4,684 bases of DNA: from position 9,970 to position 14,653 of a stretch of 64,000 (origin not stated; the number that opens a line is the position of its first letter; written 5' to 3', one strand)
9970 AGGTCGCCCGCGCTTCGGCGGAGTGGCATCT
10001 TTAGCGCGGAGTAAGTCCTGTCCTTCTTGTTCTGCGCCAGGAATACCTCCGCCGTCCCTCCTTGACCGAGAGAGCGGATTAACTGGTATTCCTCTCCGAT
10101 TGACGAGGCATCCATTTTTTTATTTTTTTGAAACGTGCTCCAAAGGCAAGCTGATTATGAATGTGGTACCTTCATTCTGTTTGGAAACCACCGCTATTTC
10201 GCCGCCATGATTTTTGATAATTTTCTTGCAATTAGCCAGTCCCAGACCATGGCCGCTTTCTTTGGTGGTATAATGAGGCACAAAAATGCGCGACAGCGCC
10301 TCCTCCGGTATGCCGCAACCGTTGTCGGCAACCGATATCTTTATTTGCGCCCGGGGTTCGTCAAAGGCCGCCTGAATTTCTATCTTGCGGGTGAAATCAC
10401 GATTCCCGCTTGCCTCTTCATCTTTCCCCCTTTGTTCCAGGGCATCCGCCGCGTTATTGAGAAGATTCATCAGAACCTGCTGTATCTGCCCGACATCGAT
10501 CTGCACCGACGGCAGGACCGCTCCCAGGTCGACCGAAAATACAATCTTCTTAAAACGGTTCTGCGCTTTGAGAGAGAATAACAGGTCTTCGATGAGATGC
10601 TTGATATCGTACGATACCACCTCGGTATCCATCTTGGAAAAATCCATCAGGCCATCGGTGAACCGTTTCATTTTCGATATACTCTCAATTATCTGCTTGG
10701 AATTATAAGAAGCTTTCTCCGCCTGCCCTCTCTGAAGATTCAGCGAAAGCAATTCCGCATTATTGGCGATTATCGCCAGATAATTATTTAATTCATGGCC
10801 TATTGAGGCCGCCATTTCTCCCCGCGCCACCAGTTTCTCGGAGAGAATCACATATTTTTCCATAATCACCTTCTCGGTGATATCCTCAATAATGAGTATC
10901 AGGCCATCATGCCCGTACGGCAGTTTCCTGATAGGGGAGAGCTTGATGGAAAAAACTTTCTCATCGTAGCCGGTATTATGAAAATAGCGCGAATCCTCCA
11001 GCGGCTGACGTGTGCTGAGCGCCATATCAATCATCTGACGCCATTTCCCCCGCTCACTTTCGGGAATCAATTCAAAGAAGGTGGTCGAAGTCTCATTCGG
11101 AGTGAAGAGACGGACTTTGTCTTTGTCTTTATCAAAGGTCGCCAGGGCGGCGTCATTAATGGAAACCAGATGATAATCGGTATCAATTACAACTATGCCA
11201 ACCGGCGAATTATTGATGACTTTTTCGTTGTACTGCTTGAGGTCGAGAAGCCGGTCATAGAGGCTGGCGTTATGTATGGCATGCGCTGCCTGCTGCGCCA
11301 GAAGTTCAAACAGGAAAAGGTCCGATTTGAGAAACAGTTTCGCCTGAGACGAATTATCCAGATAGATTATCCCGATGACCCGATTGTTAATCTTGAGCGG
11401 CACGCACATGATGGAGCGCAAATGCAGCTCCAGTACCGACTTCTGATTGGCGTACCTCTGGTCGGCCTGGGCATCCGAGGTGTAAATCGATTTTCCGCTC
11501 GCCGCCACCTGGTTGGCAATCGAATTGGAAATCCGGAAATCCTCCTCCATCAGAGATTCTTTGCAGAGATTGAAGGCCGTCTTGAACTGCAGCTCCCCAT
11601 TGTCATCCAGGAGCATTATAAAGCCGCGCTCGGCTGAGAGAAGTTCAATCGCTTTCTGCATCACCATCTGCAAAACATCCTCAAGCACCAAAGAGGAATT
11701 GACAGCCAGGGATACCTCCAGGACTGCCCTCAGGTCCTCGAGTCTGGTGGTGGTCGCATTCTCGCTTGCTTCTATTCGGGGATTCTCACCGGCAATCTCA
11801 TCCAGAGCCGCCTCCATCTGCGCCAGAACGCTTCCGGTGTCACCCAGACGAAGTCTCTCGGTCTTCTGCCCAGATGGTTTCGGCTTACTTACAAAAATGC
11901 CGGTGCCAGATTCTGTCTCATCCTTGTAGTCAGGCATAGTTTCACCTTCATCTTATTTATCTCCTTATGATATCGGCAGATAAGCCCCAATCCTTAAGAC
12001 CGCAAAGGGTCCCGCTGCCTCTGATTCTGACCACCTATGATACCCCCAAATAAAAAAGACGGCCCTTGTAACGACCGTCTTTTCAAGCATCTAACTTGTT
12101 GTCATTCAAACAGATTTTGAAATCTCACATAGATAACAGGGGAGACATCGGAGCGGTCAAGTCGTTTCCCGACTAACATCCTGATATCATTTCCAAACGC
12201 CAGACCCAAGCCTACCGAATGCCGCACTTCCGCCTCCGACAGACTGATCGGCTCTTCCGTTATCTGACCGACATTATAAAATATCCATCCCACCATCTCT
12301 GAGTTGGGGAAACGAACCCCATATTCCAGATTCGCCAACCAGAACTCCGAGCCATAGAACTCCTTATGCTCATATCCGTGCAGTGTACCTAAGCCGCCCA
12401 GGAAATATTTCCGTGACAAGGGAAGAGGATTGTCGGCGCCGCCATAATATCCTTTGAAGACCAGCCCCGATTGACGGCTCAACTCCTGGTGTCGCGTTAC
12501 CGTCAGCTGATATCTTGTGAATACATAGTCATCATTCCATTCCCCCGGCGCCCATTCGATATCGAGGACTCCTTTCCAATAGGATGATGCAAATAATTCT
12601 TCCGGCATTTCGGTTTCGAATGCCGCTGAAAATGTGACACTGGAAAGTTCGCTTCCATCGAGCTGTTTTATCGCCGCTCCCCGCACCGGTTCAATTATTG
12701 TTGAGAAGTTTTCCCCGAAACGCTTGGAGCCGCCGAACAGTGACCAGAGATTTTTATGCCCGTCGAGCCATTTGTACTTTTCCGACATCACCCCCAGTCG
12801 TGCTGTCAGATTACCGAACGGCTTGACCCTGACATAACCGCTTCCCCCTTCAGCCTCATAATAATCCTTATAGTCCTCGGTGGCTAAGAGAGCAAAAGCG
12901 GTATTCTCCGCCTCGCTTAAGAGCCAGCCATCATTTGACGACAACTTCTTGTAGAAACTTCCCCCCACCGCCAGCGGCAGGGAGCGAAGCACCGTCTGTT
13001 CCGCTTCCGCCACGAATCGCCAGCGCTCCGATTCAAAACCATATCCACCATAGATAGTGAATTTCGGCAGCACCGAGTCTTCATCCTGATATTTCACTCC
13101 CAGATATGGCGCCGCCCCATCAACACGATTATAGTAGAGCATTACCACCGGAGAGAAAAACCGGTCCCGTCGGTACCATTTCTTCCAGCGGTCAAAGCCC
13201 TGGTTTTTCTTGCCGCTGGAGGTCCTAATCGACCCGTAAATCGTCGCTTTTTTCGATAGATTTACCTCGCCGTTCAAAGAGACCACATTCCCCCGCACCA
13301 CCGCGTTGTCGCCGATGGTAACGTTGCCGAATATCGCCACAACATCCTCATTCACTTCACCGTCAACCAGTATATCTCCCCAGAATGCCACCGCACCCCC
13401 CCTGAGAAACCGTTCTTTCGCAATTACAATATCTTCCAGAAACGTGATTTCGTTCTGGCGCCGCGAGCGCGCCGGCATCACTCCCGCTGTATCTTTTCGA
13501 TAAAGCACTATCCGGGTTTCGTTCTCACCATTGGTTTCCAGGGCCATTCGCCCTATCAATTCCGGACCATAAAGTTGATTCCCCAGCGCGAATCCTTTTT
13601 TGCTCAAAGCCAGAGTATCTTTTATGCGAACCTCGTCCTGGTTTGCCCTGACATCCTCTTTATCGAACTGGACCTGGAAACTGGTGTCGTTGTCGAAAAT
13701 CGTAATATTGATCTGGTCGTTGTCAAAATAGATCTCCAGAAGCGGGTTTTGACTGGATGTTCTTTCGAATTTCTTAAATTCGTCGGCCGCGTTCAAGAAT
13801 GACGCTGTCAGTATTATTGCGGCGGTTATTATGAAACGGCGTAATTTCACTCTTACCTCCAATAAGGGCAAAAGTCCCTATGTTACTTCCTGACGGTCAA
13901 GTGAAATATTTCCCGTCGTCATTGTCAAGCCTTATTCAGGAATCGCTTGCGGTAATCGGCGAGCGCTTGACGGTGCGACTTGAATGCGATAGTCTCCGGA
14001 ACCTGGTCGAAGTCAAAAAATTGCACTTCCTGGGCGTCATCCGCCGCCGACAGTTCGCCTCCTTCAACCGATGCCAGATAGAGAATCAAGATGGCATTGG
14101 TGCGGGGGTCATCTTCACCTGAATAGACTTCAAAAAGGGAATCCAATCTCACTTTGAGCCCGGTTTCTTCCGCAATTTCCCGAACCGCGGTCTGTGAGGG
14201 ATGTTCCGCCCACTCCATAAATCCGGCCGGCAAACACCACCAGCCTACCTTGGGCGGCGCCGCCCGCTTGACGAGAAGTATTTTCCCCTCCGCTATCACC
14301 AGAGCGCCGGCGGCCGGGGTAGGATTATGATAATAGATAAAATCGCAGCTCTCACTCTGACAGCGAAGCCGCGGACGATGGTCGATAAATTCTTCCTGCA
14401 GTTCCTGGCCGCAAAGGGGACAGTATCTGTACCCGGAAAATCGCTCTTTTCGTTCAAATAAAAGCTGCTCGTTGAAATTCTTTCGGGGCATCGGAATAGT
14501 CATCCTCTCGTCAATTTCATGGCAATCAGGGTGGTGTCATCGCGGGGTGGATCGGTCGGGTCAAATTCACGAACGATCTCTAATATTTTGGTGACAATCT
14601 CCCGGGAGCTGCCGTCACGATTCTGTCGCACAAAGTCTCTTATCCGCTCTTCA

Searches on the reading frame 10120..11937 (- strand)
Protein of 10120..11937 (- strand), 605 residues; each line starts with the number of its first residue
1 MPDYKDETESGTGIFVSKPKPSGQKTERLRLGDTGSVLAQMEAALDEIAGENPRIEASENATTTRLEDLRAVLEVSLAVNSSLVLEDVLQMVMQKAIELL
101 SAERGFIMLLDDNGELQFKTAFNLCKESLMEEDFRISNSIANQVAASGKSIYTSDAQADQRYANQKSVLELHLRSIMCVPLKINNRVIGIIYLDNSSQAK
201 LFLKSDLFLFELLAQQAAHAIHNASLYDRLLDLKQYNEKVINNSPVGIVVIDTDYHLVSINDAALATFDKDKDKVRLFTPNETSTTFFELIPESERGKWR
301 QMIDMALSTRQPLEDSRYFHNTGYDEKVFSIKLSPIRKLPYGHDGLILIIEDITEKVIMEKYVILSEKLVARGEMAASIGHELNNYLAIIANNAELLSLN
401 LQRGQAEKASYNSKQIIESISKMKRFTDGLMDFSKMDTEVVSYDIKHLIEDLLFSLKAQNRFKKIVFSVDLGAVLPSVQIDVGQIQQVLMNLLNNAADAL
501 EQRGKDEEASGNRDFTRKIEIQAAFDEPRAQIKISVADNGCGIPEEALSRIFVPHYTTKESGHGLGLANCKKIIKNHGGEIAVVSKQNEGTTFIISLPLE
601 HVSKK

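Call 70: search_protein_families(library=ncbifam, proteins=[window:10120-11937:-], max_evalue=1)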
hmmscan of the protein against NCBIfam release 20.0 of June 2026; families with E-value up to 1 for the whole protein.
window:10120-11937:- (605 aa): 88 families (the best 25 are shown)
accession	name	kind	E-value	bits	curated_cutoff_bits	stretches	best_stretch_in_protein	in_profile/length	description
NF008468.0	PRK11360.1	equivalog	3.7e-61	207.3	646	1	225-603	258-612/616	two-component system sensor histidine kinase AtoS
NF010411.0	PRK13837.1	equivalog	6.7e-47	160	647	2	354-601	432-677/828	two-component system VirA-like sensor kinase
NF046020.1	HisKinCckABruc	equivalog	3.5e-38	131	1000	1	239-601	350-709/868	cell cycle histidine kinase CckA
NF007688.0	PRK10364.1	equivalog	5e-36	124.4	479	1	363-602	231-454/460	two-component system sensor histidine kinase ZraS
NF052574.1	HisKinEspCMyxo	equivalog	2.1e-35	122.1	1200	1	297-600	342-638/785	serine histidine kinase EspC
NF046044.1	PnpS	equivalog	1.8e-34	119.4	400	1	232-598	52-390/390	two-component system histidine kinase PnpS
NF046026.1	HisKinCckACaul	equivalog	9.3e-32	109.9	1000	1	343-602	273-535/678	cell cycle histidine kinase CckA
NF047874.1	MASE3_PAS_HK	subfamily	1.4e-31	110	560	1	228-604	258-630/655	MASE3 domain-containing sensor histidine kinase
NF047466.1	hybrid_RR_LvrB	exception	7.5e-30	104.3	500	1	354-599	134-376/377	hybrid histidine kinase/response regulator LvrB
NF010076.0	PRK13557.1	subfamily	1e-29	103.4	631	1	352-601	143-396/540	histidine kinase famiy protein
NF006800.0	PRK09303.1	equivalog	3.5e-29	101.9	342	1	365-600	144-378/383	histidine kinase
NF033092.0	HK_WalK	equivalog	8.6e-28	97.2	725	1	239-599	262-594/594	cell wall metabolism sensor histidine kinase WalK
NF041777.1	sens_FixL_Rhizob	equivalog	6.8e-26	91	850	1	367-600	257-482/485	sensor protein FixL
NF047497.1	HK_LIC_12097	equivalog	8.2e-26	90.6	500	1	237-599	13-366/367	LIC_12097 family sensor histidine kinase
TIGR02916.1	PEP_his_kin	equivalog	1.1e-25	90.3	300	2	368-598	471-679/679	XrtA/PEP-CTERM system histidine kinase PrsK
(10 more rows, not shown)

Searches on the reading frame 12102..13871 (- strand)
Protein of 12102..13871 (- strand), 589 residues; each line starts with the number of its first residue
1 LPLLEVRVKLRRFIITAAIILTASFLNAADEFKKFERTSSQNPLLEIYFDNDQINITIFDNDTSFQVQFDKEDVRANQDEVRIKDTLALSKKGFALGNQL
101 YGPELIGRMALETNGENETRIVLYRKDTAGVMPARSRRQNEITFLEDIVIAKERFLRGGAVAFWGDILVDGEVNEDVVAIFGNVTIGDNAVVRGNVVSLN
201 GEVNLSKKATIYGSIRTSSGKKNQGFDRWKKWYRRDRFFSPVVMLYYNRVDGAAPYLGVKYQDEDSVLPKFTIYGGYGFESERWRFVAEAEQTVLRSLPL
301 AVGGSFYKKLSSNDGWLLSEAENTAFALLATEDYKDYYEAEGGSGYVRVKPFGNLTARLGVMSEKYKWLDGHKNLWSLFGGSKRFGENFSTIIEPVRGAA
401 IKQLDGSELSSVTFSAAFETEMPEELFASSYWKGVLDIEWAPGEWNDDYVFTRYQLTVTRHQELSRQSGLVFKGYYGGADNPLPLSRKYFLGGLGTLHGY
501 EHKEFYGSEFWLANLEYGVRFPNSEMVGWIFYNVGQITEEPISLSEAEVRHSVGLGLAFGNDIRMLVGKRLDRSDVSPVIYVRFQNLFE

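Call 87: search_protein_families(library=pfam, proteins=[window:12102-13871:-], max_evalue=0.00001)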
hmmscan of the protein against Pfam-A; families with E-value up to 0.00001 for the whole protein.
window:12102-13871:- (589 aa): 2 families
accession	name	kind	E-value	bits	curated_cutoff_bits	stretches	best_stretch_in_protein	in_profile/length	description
PF01103.29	Omp85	-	3.4e-07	30.5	24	1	350-559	70-291/325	Omp85 superfamily domain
PF18939.6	DUF5686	-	2.2e-06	26.8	39.2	1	238-375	328-468/669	Family of unknown function (DUF5686)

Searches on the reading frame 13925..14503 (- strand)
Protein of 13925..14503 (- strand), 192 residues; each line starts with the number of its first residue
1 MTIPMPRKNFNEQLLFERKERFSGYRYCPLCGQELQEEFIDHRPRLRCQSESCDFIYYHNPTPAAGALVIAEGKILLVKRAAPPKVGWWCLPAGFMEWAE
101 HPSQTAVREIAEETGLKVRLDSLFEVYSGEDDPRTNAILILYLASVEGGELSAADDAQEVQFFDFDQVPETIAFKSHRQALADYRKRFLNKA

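Call 87: search_protein_families(library=pfam, proteins=[window:13925-14503:-], max_evalue=0.00001)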
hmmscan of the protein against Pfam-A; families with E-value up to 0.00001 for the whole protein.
window:13925-14503:- (192 aa): 1 family
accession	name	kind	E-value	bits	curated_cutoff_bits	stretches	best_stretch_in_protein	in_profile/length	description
PF00293.34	NUDIX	-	2.4e-22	79.8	21.1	1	62-183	3-133/134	NUDIX domain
